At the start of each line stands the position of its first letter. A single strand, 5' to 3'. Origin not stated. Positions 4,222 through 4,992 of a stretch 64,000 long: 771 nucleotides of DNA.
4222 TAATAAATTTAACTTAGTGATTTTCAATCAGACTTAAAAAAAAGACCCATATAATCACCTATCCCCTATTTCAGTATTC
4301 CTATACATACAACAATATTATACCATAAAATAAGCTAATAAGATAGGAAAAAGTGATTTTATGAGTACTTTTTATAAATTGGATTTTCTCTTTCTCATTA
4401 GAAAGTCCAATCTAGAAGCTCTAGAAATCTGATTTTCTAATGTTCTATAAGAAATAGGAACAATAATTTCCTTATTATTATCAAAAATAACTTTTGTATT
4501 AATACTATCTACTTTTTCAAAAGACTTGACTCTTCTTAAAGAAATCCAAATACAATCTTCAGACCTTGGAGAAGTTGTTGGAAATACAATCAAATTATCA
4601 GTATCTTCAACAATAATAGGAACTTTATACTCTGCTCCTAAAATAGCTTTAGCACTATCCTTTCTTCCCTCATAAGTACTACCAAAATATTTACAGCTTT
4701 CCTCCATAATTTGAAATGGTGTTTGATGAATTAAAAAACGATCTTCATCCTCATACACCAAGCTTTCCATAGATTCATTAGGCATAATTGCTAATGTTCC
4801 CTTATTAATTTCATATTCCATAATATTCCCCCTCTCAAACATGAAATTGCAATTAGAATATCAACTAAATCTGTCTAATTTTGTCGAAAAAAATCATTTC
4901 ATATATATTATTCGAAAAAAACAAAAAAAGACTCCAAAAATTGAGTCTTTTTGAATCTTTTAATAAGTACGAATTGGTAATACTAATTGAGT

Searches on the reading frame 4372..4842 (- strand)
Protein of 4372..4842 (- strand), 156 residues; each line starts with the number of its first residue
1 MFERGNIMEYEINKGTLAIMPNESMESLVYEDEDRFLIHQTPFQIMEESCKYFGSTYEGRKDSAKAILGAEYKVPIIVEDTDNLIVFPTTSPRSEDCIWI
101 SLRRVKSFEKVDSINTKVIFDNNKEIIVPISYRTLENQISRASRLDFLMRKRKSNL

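Call 11: search_protein_families(library=pfam, proteins=[window:4372-4842:-], max_evalue=0.01)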
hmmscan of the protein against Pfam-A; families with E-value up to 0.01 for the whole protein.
window:4372-4842:- (156 aa): 2 families
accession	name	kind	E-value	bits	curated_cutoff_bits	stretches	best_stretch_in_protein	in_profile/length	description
PF06338.17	ComK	-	3.6e-47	160.3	22.3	1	9-153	3-151/152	ComK protein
PF24950.1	Fn3_Dep-1_6th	-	0.0022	18.6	25.5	1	67-137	32-102/107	Dep-1 sixth Fn3-like domain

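Call 40: find_homologous_proteins(query=window:4372-4821:-, max_evalue=0.00001)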
Query window:4372-4821:- (149 aa): 1123 proteins with E <= 0.00001 among 1131 candidates; the best 120 are listed.
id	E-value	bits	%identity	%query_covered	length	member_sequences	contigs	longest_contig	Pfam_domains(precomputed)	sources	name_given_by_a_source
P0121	6.3e-85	300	90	100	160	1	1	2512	PF06338.18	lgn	-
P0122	6.8e-85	300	91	100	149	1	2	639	PF06338.18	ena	-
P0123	8.1e-85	300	91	100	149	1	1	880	PF06338.18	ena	-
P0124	9.0e-85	300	90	100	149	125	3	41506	PF06338.18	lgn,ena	-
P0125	1.2e-84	299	91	100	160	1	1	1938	PF06338.18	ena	-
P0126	1.5e-84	299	91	100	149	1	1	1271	PF06338.18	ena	-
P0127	4.9e-84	297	90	98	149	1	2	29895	PF06338.18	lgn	-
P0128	5.4e-84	297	90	100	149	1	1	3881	PF06338.18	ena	-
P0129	7.0e-84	297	89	100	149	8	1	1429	PF06338.18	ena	-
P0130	7.2e-84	297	89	100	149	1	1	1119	PF06338.18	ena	-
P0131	9.4e-84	296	90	98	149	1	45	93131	PF06338.18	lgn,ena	-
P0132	9.4e-84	296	90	98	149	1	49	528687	PF06338.18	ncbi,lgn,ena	-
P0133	1.1e-83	296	89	100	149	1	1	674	PF06338.18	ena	-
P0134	1.3e-83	296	89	98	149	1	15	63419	PF06338.18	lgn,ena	-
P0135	1.6e-83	296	88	100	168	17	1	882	PF06338.18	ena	-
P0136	4.8e-83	294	88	98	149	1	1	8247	PF06338.18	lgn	-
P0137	4.9e-83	294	88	98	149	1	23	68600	PF06338.18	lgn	-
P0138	6.7e-83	294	88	98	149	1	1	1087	PF06338.18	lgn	-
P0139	8.5e-83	293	86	100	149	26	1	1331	PF06338.18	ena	-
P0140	1.0e-82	293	87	100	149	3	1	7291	PF06338.18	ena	-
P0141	2.9e-82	291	87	100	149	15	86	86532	PF06338.18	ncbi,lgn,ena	-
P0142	3.0e-82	291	87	100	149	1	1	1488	PF06338.18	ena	-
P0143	4.6e-82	291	87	100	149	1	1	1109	PF06338.18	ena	-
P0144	5.8e-82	290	87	100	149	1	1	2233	PF06338.18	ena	-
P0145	7.7e-82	290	87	100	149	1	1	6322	PF06338.18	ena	-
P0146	8.1e-82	290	87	100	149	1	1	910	PF06338.18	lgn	-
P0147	1.2e-81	290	87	100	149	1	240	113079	PF06338.18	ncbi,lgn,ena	-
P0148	1.4e-81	289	85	100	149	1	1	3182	PF06338.18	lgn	-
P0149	1.6e-81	289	86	100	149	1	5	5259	PF06338.18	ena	-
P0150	1.7e-81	289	87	100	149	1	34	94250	PF06338.18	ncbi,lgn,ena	-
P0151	2.0e-81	289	85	100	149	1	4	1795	PF06338.18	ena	-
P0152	2.1e-81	289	87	100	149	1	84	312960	PF06338.18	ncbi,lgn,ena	-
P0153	2.8e-81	288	85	100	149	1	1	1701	PF06338.18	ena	-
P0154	2.9e-81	288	87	100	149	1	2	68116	PF06338.18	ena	-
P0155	2.9e-81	288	86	100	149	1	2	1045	PF06338.18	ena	-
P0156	2.9e-81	288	86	100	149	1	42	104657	PF06338.18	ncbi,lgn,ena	-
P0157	3.0e-81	288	86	100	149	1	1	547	PF06338.18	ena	-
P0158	3.7e-81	288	87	100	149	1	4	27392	PF06338.18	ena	-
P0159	3.8e-81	288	87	100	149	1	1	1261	PF06338.18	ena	-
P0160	4.1e-81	288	87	100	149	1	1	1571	PF06338.18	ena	-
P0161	5.1e-81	287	85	100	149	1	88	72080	PF06338.18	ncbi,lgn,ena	-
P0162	5.6e-81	287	87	100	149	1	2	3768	PF06338.18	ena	-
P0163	5.7e-81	287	86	100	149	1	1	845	PF06338.18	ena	-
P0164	5.7e-81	287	87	100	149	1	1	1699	PF06338.18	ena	-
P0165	6.0e-81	287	87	100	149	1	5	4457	PF06338.18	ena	-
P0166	6.3e-81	287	87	100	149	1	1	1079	PF06338.18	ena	-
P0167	7.5e-81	287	85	100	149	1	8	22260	PF06338.18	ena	-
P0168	8.2e-81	287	86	100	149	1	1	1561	PF06338.18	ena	-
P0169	9.8e-81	287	86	100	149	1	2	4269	PF06338.18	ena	-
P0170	1.1e-80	286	87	100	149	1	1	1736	PF06338.18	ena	-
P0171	1.1e-80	286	87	100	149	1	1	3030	PF06338.18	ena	-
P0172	1.2e-80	286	86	100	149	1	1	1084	PF06338.18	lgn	-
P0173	1.3e-80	286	85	100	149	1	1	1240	PF06338.18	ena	-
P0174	1.5e-80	286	85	100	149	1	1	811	PF06338.18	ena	-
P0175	1.6e-80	286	86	100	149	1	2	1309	PF06338.18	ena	-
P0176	2.0e-80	286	83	100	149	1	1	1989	PF06338.18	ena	-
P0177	2.3e-80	285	85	100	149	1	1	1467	PF06338.18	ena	-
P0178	3.5e-80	285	84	100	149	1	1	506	PF06338.18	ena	-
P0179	6.9e-80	284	83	100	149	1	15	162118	PF06338.18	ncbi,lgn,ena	-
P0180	1.4e-79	283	86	100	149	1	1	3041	PF06338.18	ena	-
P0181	1.2e-78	280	84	100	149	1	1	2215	PF06338.18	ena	-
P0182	5.1e-76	271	81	98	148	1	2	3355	PF06338.18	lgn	-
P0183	5.4e-76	271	81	100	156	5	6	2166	PF06338.18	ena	-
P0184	1.3e-75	270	91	89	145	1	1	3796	PF06338.18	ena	-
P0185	5.6e-75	268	79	98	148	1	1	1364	PF06338.18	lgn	-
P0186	8.4e-75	267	79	98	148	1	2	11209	PF06338.18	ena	-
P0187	1.5e-74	266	75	99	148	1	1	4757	PF06338.18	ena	-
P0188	2.3e-74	266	78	98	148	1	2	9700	PF06338.18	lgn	-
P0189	2.9e-74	266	77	98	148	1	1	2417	PF06338.18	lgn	-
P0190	3.0e-74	266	77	99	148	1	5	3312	PF06338.18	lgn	-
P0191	3.4e-74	265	77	99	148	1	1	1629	PF06338.18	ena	-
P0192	3.4e-74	265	75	99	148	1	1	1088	PF06338.18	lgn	-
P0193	4.1e-74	265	79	99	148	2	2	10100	PF06338.18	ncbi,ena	-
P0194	4.4e-74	265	76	99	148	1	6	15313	PF06338.18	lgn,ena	-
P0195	5.0e-74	265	86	92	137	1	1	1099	PF06338.18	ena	-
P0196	6.6e-74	264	78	99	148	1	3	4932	PF06338.18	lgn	-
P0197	9.3e-74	264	80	99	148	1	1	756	PF06338.18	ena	-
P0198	1.1e-73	264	77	99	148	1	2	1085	PF06338.18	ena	-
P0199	1.1e-73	264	74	99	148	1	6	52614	PF06338.18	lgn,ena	-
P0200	1.2e-73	264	76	99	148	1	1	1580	PF06338.18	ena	-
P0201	1.3e-73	263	76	99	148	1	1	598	PF06338.18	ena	-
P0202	1.4e-73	263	78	99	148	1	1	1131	PF06338.18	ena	-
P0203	1.4e-73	263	79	99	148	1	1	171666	PF06338.18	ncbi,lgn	-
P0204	1.8e-73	263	75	99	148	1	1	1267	PF06338.18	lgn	-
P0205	1.9e-73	263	76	99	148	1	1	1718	PF06338.18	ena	-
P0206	2.5e-73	263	75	99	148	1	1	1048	PF06338.18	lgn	-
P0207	2.5e-73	262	75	99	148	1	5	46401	PF06338.18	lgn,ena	-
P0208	2.6e-73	262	76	99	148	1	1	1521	PF06338.18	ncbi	-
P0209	3.2e-73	262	78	99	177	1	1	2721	PF06338.18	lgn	-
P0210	3.7e-73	262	78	99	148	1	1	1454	PF06338.18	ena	-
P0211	4.3e-73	262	76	99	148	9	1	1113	PF06338.18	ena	-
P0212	4.6e-73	262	78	99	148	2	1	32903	PF06338.18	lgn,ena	-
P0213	4.6e-73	262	78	99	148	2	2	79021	PF06338.18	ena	-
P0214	4.9e-73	262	78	99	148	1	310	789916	PF06338.18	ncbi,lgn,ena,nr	ncbi:MAG: competence protein ComK [Tenericutes bacterium]|nr:competence protein ComK [Mycoplasmatota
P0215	5.0e-73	262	75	99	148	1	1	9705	PF06338.18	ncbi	-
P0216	6.2e-73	261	78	99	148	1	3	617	PF06338.18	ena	-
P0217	6.5e-73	261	78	99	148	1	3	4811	PF06338.18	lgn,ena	-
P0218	6.5e-73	261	78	99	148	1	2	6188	PF06338.18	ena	-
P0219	6.6e-73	261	75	99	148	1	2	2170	PF06338.18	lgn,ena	-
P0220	7.0e-73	261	78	99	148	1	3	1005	PF06338.18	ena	-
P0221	7.8e-73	261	76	99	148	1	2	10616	PF06338.18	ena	-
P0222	8.3e-73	261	79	99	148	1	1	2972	PF06338.18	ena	-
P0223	8.3e-73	261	79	99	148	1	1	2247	PF06338.18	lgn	-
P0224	9.7e-73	261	78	99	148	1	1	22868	PF06338.18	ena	-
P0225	1.0e-72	261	78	99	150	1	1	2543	PF06338.18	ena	-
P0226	1.1e-72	260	77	99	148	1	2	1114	PF06338.18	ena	-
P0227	1.2e-72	260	77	98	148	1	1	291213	PF06338.18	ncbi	-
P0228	1.3e-72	260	77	99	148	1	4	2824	PF06338.18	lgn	-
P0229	1.3e-72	260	77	99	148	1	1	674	PF06338.18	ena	-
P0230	1.4e-72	260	74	99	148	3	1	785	PF06338.18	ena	-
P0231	1.4e-72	260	78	99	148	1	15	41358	PF06338.18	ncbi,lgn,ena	-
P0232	1.4e-72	260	77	99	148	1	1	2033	PF06338.18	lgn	-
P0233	1.4e-72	260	78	99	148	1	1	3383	PF06338.18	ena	-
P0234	1.5e-72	260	77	98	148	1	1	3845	PF06338.18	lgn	-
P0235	1.7e-72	260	77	99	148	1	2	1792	PF06338.18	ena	-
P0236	1.7e-72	260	77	99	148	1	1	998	PF06338.18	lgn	-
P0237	1.7e-72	260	78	99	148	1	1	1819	PF06338.18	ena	-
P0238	1.9e-72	260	77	99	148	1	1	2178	PF06338.18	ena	-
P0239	2.0e-72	260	73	99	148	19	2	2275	PF06338.18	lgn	-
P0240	2.2e-72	259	75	99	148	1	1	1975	PF06338.18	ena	-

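Call 41: find_encoding_contigs(protein=P0132, flank=2500, max_places=2)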
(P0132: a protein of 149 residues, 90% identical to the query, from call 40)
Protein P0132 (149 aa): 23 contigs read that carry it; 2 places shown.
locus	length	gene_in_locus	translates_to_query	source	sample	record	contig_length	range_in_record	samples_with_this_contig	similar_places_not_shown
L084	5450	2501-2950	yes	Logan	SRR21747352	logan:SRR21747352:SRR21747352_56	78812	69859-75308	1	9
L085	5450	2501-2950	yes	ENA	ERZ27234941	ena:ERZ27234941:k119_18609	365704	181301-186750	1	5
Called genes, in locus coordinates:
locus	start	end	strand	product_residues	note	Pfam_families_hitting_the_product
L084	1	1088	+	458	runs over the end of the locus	PF11638:DnaA_N, PF01695:IstB_IS21 (weak), PF00308:Bac_DnaA, PF08299:Bac_DnaA_C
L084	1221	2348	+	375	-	PF00712:DNA_pol3_beta, PF02767:DNA_pol3_beta_2 (weak), PF00712:DNA_pol3_beta (weak), PF02767:DNA_pol3_beta_2, PF02768:DNA_pol3_beta_3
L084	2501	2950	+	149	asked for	PF06338:ComK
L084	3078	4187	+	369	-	PF02463:SMC_N, PF13175:AAA_15, PF13476:AAA_23 (faint), PF13304:AAA_21 (faint)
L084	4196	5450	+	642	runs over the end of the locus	PF02518:HATPase_c, PF00204:DNA_gyraseB, PF01751:Toprim, PF00986:DNA_gyraseB_C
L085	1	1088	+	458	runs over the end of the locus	PF11638:DnaA_N, PF01695:IstB_IS21 (weak), PF00308:Bac_DnaA, PF08299:Bac_DnaA_C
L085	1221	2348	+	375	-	PF00712:DNA_pol3_beta, PF02767:DNA_pol3_beta_2 (weak), PF00712:DNA_pol3_beta (weak), PF02767:DNA_pol3_beta_2, PF02768:DNA_pol3_beta_3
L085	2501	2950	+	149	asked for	PF06338:ComK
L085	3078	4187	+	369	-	PF02463:SMC_N, PF13175:AAA_15, PF13476:AAA_23 (faint), PF13304:AAA_21 (faint)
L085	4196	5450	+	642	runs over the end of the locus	PF02518:HATPase_c, PF00204:DNA_gyraseB, PF01751:Toprim, PF00986:DNA_gyraseB_C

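Call 42: find_encoding_contigs(protein=P0147, flank=2500, max_places=2)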
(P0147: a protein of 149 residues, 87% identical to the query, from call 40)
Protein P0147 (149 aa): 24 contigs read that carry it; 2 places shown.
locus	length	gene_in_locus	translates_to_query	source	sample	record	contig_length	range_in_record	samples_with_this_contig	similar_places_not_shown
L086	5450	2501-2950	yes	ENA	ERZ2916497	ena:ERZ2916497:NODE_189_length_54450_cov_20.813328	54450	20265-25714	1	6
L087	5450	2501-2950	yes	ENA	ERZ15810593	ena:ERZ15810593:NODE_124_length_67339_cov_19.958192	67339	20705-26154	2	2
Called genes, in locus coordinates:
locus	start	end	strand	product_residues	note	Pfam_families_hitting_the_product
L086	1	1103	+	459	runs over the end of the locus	PF11638:DnaA_N, PF01695:IstB_IS21, PF00308:Bac_DnaA, PF00004:AAA (faint), PF13401:AAA_22 (faint), PF08299:Bac_DnaA_C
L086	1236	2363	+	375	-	PF00712:DNA_pol3_beta, PF02767:DNA_pol3_beta_2 (weak), PF00712:DNA_pol3_beta (weak), PF02767:DNA_pol3_beta_2, PF02768:DNA_pol3_beta_3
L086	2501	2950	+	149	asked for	PF06338:ComK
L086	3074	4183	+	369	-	PF02463:SMC_N, PF13175:AAA_15, PF13476:AAA_23, PF13304:AAA_21 (faint)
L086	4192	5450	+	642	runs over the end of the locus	PF02518:HATPase_c, PF00204:DNA_gyraseB, PF01751:Toprim, PF00986:DNA_gyraseB_C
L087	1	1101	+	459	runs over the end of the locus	PF11638:DnaA_N, PF01695:IstB_IS21, PF00308:Bac_DnaA, PF00004:AAA (faint), PF13401:AAA_22 (faint), PF08299:Bac_DnaA_C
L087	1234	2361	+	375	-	PF00712:DNA_pol3_beta, PF02767:DNA_pol3_beta_2 (weak), PF00712:DNA_pol3_beta (weak), PF02767:DNA_pol3_beta_2, PF02768:DNA_pol3_beta_3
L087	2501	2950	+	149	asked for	PF06338:ComK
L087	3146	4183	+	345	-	PF02463:SMC_N, PF13304:AAA_21 (faint)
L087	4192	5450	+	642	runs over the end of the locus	PF02518:HATPase_c, PF00204:DNA_gyraseB, PF01751:Toprim, PF00986:DNA_gyraseB_C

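Call 43: find_encoding_contigs(protein=P0179, flank=2500, max_places=2)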
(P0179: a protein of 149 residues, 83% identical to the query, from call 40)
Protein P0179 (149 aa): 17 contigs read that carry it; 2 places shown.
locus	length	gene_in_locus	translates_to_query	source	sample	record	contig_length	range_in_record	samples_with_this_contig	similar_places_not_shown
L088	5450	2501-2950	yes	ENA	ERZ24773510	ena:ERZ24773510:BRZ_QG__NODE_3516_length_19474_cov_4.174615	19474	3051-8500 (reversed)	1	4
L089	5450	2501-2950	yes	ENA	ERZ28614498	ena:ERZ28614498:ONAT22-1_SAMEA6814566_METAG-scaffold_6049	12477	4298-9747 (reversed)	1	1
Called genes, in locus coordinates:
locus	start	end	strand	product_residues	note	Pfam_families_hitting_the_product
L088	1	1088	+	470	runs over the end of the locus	PF11638:DnaA_N, PF01695:IstB_IS21 (weak), PF00308:Bac_DnaA, PF00004:AAA (faint), PF13173:AAA_14 (faint), PF08299:Bac_DnaA_C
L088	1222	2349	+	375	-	PF00712:DNA_pol3_beta, PF02767:DNA_pol3_beta_2, PF02768:DNA_pol3_beta_3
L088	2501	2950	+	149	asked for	PF06338:ComK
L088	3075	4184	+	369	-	PF02463:SMC_N, PF13175:AAA_15 (faint), PF13476:AAA_23, PF13304:AAA_21 (faint)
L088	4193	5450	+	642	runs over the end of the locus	PF02518:HATPase_c, PF00204:DNA_gyraseB, PF01751:Toprim, PF00986:DNA_gyraseB_C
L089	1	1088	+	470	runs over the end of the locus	PF11638:DnaA_N, PF01695:IstB_IS21 (weak), PF00308:Bac_DnaA, PF00004:AAA (faint), PF13173:AAA_14 (faint), PF08299:Bac_DnaA_C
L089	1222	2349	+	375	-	PF00712:DNA_pol3_beta, PF02767:DNA_pol3_beta_2, PF02768:DNA_pol3_beta_3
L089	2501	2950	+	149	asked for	PF06338:ComK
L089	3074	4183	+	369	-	PF02463:SMC_N, PF13476:AAA_23, PF13304:AAA_21 (faint)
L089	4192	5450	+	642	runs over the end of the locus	PF02518:HATPase_c, PF00204:DNA_gyraseB, PF01751:Toprim, PF00986:DNA_gyraseB_C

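Call 44: find_encoding_contigs(protein=P0214, flank=2500, max_places=3)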
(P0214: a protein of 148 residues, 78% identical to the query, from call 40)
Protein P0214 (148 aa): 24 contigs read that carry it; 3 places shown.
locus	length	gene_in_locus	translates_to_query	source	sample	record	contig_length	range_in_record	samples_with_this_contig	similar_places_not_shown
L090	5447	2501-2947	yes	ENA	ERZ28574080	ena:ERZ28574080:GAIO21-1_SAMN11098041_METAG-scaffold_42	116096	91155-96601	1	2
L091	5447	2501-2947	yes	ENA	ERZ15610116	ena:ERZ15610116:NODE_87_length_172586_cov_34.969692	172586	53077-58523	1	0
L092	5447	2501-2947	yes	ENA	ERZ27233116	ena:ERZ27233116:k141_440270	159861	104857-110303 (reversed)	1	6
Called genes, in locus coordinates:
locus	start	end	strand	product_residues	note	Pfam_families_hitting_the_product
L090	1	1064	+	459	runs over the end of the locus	PF11638:DnaA_N, PF01695:IstB_IS21, PF00308:Bac_DnaA, PF00004:AAA (faint), PF13173:AAA_14 (weak), PF08299:Bac_DnaA_C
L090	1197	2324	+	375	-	PF00712:DNA_pol3_beta, PF02767:DNA_pol3_beta_2, PF02768:DNA_pol3_beta_3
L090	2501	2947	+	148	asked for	PF06338:ComK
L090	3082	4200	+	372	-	PF02463:SMC_N, PF11398:DUF2813 (faint), PF13175:AAA_15 (weak), PF13476:AAA_23 (weak)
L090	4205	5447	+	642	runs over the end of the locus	PF02518:HATPase_c, PF00204:DNA_gyraseB, PF01751:Toprim, PF00986:DNA_gyraseB_C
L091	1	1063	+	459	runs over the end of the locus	PF11638:DnaA_N, PF01695:IstB_IS21, PF00308:Bac_DnaA, PF00004:AAA (faint), PF13173:AAA_14 (weak), PF08299:Bac_DnaA_C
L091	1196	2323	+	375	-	PF00712:DNA_pol3_beta, PF02767:DNA_pol3_beta_2, PF02768:DNA_pol3_beta_3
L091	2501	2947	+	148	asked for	PF06338:ComK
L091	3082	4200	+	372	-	PF02463:SMC_N, PF11398:DUF2813 (faint), PF13175:AAA_15 (weak), PF13476:AAA_23 (weak), PF13304:AAA_21 (faint)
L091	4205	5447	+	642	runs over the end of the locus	PF02518:HATPase_c, PF00204:DNA_gyraseB, PF01751:Toprim, PF00986:DNA_gyraseB_C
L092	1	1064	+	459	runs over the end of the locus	PF11638:DnaA_N, PF01695:IstB_IS21, PF00308:Bac_DnaA, PF00004:AAA (faint), PF13173:AAA_14 (weak), PF08299:Bac_DnaA_C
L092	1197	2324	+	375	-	PF00712:DNA_pol3_beta, PF02767:DNA_pol3_beta_2, PF02768:DNA_pol3_beta_3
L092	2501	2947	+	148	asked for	PF06338:ComK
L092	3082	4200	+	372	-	PF02463:SMC_N, PF11398:DUF2813 (faint), PF13175:AAA_15 (weak), PF13476:AAA_23 (weak)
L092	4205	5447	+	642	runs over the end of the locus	PF02518:HATPase_c, PF00204:DNA_gyraseB, PF01751:Toprim, PF00986:DNA_gyraseB_C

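Call 45: find_encoding_contigs(protein=P0199, flank=2500, max_places=2)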
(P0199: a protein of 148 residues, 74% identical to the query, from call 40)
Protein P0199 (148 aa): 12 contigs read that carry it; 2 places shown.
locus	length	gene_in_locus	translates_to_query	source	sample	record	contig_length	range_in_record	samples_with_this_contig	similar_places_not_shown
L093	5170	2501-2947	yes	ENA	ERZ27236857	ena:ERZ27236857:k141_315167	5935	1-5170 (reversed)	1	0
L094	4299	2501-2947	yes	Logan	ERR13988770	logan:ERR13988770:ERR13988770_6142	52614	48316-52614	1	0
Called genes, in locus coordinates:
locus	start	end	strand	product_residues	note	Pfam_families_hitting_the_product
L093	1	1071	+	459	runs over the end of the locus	PF11638:DnaA_N, PF01695:IstB_IS21 (weak), PF00308:Bac_DnaA, PF13173:AAA_14 (faint), PF13401:AAA_22 (faint), PF08299:Bac_DnaA_C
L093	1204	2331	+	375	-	PF00712:DNA_pol3_beta, PF02767:DNA_pol3_beta_2, PF02768:DNA_pol3_beta_3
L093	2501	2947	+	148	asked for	PF06338:ComK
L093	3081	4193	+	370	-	PF02463:SMC_N, PF13304:AAA_21 (faint)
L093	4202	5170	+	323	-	?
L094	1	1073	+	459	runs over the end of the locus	PF11638:DnaA_N, PF01695:IstB_IS21 (weak), PF00308:Bac_DnaA, PF13173:AAA_14 (faint), PF13401:AAA_22 (faint), PF08299:Bac_DnaA_C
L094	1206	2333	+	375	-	PF00712:DNA_pol3_beta, PF02767:DNA_pol3_beta_2, PF02768:DNA_pol3_beta_3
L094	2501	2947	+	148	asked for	PF06338:ComK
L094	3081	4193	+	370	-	PF02463:SMC_N, PF13304:AAA_21 (faint)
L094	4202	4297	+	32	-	?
